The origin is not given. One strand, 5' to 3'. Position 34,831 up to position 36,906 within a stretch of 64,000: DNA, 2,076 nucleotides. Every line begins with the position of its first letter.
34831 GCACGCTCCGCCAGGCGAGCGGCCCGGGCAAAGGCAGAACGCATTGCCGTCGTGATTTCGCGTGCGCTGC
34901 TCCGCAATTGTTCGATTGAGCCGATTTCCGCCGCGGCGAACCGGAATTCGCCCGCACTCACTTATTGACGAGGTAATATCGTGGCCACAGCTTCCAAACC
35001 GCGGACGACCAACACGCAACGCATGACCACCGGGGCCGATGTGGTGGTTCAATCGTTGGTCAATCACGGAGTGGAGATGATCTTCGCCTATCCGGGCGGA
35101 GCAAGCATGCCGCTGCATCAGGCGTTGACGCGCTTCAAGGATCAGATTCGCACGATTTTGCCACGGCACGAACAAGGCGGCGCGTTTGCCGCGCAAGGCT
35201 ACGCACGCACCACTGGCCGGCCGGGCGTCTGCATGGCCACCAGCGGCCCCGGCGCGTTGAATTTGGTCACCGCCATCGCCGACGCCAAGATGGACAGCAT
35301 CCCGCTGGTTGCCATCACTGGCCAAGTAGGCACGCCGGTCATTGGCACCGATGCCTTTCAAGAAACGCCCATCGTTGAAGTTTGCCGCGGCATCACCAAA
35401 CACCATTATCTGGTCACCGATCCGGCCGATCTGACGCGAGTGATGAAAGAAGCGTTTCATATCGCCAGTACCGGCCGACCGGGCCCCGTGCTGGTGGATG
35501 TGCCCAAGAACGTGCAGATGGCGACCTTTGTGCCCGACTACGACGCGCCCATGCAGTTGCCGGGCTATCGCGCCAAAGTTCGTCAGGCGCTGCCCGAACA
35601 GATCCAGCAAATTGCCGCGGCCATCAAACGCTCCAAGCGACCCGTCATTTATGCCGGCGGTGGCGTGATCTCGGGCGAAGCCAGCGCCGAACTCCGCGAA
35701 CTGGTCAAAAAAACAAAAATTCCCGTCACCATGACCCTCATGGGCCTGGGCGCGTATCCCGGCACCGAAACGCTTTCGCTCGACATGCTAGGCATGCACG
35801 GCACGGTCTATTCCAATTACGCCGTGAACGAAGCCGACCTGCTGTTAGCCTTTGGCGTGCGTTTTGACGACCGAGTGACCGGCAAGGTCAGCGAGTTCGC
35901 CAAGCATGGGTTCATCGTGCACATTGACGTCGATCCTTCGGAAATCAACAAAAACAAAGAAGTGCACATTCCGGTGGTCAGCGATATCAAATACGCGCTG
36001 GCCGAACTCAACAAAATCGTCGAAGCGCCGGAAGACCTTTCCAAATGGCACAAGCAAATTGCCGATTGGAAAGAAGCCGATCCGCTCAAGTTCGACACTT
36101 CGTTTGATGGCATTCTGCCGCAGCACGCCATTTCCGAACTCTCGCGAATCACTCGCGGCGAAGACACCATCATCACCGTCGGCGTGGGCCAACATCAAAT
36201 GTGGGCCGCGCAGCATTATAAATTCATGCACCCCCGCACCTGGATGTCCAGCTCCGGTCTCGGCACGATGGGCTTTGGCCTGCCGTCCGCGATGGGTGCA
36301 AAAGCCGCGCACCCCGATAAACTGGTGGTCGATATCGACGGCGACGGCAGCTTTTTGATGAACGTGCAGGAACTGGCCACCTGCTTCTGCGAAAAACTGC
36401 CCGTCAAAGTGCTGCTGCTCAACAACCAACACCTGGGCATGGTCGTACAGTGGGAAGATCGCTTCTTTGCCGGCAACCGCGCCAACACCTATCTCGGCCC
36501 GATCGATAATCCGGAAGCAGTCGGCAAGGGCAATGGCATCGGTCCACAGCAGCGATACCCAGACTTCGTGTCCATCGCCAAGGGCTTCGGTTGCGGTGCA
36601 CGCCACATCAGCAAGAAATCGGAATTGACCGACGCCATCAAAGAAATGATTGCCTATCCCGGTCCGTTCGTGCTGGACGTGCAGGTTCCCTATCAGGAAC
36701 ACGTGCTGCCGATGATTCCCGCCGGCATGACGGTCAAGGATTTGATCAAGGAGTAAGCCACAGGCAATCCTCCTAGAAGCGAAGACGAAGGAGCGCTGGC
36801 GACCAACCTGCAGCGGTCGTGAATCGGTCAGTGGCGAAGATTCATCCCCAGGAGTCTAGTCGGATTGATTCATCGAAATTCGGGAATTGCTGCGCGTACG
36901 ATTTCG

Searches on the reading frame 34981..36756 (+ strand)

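Call 61: search_protein_families(library=pfam, proteins=[window:34981-36756:+], max_evalue=0.00001)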
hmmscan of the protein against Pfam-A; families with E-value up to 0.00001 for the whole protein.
window:34981-36756:+ (591 aa): 3 families
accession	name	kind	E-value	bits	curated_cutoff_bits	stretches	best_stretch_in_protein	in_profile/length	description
PF02775.26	TPP_enzyme_C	-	1.7e-51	174.4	21.9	1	401-567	1-151/151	Thiamine pyrophosphate enzyme, C-terminal TPP binding domain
PF00205.28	TPP_enzyme_M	-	6e-47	159.2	30.4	1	208-343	1-137/137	Thiamine pyrophosphate enzyme, central domain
PF02776.23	TPP_enzyme_N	-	4e-37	127.1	26.8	1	17-129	2-114/119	Thiamine pyrophosphate enzyme, N-terminal TPP binding domain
